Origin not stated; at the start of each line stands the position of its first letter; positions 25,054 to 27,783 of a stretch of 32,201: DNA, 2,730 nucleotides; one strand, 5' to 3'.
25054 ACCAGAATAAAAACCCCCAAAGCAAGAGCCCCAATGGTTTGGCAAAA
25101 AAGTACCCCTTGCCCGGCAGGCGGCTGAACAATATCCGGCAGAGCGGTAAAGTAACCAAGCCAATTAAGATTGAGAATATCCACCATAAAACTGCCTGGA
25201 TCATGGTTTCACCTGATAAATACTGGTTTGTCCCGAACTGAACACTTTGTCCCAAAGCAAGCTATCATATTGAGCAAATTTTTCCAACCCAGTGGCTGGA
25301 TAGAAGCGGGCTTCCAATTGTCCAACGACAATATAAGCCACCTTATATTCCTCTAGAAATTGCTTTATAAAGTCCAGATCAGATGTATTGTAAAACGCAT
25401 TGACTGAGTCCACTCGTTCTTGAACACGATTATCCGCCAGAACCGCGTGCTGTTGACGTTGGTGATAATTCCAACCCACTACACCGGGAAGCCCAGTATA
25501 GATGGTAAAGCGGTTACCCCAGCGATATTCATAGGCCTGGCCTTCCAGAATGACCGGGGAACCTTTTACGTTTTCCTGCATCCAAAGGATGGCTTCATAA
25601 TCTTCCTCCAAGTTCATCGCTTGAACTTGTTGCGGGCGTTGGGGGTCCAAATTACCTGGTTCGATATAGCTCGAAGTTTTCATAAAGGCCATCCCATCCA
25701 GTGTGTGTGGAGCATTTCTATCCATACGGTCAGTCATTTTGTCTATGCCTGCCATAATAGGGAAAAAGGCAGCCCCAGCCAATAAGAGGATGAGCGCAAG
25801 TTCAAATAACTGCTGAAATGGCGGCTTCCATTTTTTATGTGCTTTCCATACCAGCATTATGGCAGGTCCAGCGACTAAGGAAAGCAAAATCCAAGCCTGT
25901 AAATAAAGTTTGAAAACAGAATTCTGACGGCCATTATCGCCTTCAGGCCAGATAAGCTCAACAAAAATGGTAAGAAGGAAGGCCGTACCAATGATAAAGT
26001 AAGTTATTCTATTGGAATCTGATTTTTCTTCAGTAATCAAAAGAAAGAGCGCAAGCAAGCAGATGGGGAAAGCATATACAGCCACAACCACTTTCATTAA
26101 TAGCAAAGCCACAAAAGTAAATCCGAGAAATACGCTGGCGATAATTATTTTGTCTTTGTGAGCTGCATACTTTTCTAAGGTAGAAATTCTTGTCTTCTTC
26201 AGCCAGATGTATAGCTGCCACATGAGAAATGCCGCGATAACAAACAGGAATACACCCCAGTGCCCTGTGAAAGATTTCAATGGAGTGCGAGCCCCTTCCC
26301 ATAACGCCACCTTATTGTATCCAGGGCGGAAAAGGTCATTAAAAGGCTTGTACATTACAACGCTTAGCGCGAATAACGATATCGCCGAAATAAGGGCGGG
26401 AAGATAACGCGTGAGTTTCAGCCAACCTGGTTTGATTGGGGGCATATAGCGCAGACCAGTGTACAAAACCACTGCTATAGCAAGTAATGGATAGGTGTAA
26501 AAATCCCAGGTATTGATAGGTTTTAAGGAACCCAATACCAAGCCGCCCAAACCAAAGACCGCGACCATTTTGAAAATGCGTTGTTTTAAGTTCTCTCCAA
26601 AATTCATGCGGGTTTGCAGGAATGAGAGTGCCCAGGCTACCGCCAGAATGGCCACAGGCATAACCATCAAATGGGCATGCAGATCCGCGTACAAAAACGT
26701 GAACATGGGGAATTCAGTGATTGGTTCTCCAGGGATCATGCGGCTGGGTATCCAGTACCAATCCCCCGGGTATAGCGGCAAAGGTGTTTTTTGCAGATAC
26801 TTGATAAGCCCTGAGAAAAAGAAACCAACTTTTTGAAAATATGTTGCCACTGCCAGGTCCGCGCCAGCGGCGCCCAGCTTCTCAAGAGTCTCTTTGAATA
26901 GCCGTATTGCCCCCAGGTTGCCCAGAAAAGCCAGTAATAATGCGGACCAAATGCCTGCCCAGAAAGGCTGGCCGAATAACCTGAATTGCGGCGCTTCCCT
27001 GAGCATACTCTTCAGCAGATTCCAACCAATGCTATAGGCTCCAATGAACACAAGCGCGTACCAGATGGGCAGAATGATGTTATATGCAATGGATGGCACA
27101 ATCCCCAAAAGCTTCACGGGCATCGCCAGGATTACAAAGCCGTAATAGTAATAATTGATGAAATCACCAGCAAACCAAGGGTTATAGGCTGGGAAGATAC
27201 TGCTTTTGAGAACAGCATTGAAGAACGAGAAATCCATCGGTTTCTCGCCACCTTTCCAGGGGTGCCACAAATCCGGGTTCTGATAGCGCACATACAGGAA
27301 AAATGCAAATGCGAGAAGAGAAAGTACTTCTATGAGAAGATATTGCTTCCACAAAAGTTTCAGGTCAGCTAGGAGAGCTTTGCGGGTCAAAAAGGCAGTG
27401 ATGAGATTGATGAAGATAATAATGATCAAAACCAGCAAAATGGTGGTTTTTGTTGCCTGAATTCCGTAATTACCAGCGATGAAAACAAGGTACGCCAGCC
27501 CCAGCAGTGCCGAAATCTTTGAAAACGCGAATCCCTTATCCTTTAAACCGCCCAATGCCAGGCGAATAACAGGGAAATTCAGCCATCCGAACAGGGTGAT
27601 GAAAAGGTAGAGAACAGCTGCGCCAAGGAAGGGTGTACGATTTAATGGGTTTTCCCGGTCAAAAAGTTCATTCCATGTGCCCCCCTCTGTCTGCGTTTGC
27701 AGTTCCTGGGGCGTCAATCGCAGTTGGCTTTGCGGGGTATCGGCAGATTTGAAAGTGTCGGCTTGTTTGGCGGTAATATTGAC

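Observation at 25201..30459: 1752-aa giant protein: apparent tandem of two membrane-transferase modules separated by a ~500-residue extracytoplasmic region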

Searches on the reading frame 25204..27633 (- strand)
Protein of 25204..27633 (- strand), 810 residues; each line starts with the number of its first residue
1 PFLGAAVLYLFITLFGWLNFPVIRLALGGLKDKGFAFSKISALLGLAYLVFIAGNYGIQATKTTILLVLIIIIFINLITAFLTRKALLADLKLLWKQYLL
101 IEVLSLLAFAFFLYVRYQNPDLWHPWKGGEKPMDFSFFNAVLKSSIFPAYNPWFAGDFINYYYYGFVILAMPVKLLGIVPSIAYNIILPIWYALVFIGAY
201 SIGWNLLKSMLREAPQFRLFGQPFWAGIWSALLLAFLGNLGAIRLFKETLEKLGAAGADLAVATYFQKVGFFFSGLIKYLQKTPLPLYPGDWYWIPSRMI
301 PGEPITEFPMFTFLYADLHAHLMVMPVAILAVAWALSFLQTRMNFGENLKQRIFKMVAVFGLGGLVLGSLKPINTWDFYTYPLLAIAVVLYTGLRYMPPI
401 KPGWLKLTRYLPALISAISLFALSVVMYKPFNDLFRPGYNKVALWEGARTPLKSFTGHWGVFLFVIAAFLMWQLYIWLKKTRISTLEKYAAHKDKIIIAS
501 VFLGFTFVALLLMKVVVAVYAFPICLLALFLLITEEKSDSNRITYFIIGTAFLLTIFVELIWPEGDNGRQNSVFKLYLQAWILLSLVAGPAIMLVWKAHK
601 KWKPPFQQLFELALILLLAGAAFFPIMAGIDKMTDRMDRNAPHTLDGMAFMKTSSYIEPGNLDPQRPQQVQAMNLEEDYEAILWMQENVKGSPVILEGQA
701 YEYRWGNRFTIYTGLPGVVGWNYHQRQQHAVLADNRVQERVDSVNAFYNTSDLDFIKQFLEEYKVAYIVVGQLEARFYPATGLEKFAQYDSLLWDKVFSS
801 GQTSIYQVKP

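Call 13: search_solved_structures(query=window:25204-27633:-, max_evalue=10)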
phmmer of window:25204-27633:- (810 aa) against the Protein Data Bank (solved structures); distinct sequences matched with E-value up to 10: 0.

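Call 31: search_solved_structures(query=A3, max_evalue=10, show_alignments=1)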
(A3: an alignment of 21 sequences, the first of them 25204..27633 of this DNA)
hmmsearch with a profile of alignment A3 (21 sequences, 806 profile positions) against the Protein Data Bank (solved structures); distinct sequences matched with E-value up to 10: 5.
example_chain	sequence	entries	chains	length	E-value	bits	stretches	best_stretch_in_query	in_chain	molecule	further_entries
3h2s_A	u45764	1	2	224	1.2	10.3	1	149-184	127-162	Putative NADH-flavin reductase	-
4py4_A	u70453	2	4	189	1.8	9.8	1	116-135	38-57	Poly [ADP-ribose] polymerase 14 | Isoform 1 of Protein mono-ADP-ribosyltransferase PARP14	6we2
3goy_A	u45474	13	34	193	1.8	9.8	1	116-135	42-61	Poly [ADP-ribose] polymerase 14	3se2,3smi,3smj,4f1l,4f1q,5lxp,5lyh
6we3_A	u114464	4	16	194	1.8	9.8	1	116-135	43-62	Protein mono-ADP-ribosyltransferase PARP14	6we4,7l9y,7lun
5v7t_A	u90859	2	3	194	1.8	9.8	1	116-135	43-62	Poly [ADP-ribose] polymerase 14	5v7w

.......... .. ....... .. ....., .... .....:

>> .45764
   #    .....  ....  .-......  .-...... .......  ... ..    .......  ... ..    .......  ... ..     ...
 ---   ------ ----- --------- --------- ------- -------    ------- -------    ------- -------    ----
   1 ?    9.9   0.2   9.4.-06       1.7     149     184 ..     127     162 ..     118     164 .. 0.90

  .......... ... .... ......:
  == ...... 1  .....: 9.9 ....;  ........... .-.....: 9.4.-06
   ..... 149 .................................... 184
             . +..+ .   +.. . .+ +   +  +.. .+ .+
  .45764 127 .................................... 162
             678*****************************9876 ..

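Call 46: predict_structure(alignment_id=A3)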
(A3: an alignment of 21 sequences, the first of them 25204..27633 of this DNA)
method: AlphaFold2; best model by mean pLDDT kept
length: 810 residues; sequences in the alignment: 21
mean_pLDDT: 84.7   pTM: 0.89
mean pLDDT of the five models: 84.7, 83.7, 82.4, 81.3, 80.4
residues with pLDDT >= 90: 408; 70-90: 285; 50-70: 81; < 50: 36
segments of 3 or more residues with pLDDT < 50: 124-130, 303-309, 660-669, 700-706
pLDDT, mean of each block of 10 residues (from residue 1): 93 97 95 96 95 89 94 96 94 94 96 83 49 77 80 60 83 91 88 95 95 69 95 86 89 88 89 94 84 74 48 58 88 97 87 92 94 79 95 82 67 92 91 66 82 87 96 93 84 91 96 93 96 91 96 92 67 82 95 94 93 94 85 73 81 69 46 82 87 80 58 80 53 71 88 93 92 81 90 94 92
secondary structure, 60 per line:
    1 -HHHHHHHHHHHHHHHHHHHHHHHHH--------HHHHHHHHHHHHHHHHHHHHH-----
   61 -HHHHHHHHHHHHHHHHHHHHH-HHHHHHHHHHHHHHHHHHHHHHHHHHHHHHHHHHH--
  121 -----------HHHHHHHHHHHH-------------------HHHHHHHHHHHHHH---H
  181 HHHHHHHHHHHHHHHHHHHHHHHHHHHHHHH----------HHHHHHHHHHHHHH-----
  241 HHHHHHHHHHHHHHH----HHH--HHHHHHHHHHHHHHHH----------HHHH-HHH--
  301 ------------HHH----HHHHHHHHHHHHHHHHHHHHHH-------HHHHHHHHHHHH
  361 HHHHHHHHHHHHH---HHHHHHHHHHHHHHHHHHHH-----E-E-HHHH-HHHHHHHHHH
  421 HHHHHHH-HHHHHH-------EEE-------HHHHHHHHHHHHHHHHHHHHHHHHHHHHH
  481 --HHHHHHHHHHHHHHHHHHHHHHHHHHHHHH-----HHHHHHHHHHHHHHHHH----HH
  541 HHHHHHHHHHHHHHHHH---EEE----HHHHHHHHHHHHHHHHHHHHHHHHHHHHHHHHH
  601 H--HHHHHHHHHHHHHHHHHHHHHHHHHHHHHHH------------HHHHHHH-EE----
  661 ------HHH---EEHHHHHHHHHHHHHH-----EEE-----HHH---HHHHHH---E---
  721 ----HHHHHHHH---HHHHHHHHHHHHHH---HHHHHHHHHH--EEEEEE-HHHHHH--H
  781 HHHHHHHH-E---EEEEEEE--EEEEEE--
elements in order (helices of 4 or more, strands of 3 or more residues): H2-26 H35-55 H62-82 H84-118 H132-143 H163-176 H180-211 H222-235 H241-255 H265-280 H291-294 H320-341 H349-373 H377-396 H406-409 H411-427 H429-434 E442-444 H452-480 H483-512 H518-534 H539-557 E561-563 H568-601 H604-634 H647-653 H675-688 E694-696 H708-713 H725-732 H736-749 H753-762 E765-770 H772-777 H780-788 E794-800 E803-808
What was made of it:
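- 25747..27633 (-): Module 2 membrane part, residues 943-1571: DUF2298/TIGR03662 'YYY' domain with 16 predicted TM helices. AF2 model pLDDT 84.7, pTM 0.89 (call 46).
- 25204..25746 (-): C-terminal soluble alpha/beta domain of the YYY unit, residues 1572-1752. Secondary structure of the AF2 model (call 46).
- It has 16 TM helices, with four extra helices at the N-terminus (call 46).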

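Call 48: fold_search(model_id=the predicted structure, library=pdb)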
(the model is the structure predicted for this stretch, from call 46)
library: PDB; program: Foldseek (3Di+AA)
matches with E <= 10: 465; with E <= 0.001: 0
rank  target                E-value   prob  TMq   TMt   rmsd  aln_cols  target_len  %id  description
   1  5f15                  1.7e-02  0.97  0.26  0.35  18.2       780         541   10  Crystal Structure of ArnT from Cupriavidus metallidurans bound to Undecaprenyl phosphate (released 2016-02-17)
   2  7l16                  2.1e-02  0.33  0.09  0.14  25.7       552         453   12  Crystal structure of sugar-bound melibiose permease MelB (released 2021-08-04)
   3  5gpj_B                2.7e-02  0.23  0.11  0.12  25.2       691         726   12  Crystal Structure of Proton-Pumping Pyrophosphatase (released 2016-12-28)
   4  9okg                  3.1e-02  0.28  0.10  0.15  29.5       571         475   14  Cryo-EM structure of human SV2A in complex with levetiracetam (released 2025-12-10)
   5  9exz_A                4.3e-02  0.20  0.10  0.13  28.6       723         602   12  Efficient and scalable protein design using a relaxed sequence space (released 2024-10-16)
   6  9okf                  6.3e-02  0.25  0.11  0.16  29.4       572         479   13  Cryo-EM structure of human SV2A in the apo state (released 2025-12-10)
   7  9vre                  8.8e-02  0.08  0.07  0.06  32.6       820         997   10  Cryo-EM structure of rice multidrug resistance protein 5 (MRP5) with InsP6 in state B (released 2026-04-01)
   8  6aft_A                1.0e-01  0.14  0.11  0.12  30.0       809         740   12  Proton pyrophosphatase - E301Q (released 2019-04-10)
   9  8i91_B                1.0e-01  0.09  0.09  0.11  27.9       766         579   11  ACE2-SIT1 complex bound with proline (released 2023-09-27)
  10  8wjg                  1.6e-01  0.12  0.09  0.11  24.7       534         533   10  Cryo-EM structure of URAT1(R477S) (released 2024-08-28)
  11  9exz_B                1.7e-01  0.11  0.10  0.12  29.1       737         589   13  Efficient and scalable protein design using a relaxed sequence space (released 2024-10-16)
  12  6afw_A                1.9e-01  0.08  0.09  0.10  26.2       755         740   10  Proton pyrophosphatase-T228D mutant (released 2019-04-10)
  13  8d2t_A                2.0e-01  0.13  0.09  0.14  26.0       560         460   11  Zebrafish MFSD2A isoform B in inward open ligand-free conformation (released 2023-05-10)
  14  6lyy_A                2.1e-01  0.14  0.09  0.15  26.8       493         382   13  Cryo-EM structure of the human MCT1/Basigin-2 complex in the presence of anti-cancer drug candidate AZD3965 in the out (released 2020-12-23)
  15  5oob_I                2.1e-01  0.10  0.11  0.12  28.6       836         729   10  COMPLEX OF HUMAN NUCLEAR CAP-BINDING COMPLEX WITH M7GTP AND NELF-E C-TERMINAL PEPTIDE (released 2017-11-15)
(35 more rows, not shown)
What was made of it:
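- On GT-C fold glycosyltransferase (module 2, residues 943-1571): Pmt4 has probability about 0.7 (calls 46, 48).
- Its best PDB match is ArnT at probability 0.97 (call 48). It has 16 TM helices with four before the 'catalytic' loop, which is unlike canonical GT-C enzymes (calls 46, 48). Apart from ArnT (probability 0.97) and Pmt4 (probability about 0.7), its hits are unrelated transporters (call 48). The best structural match is nevertheless a GT-C enzyme, ArnT (call 48).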
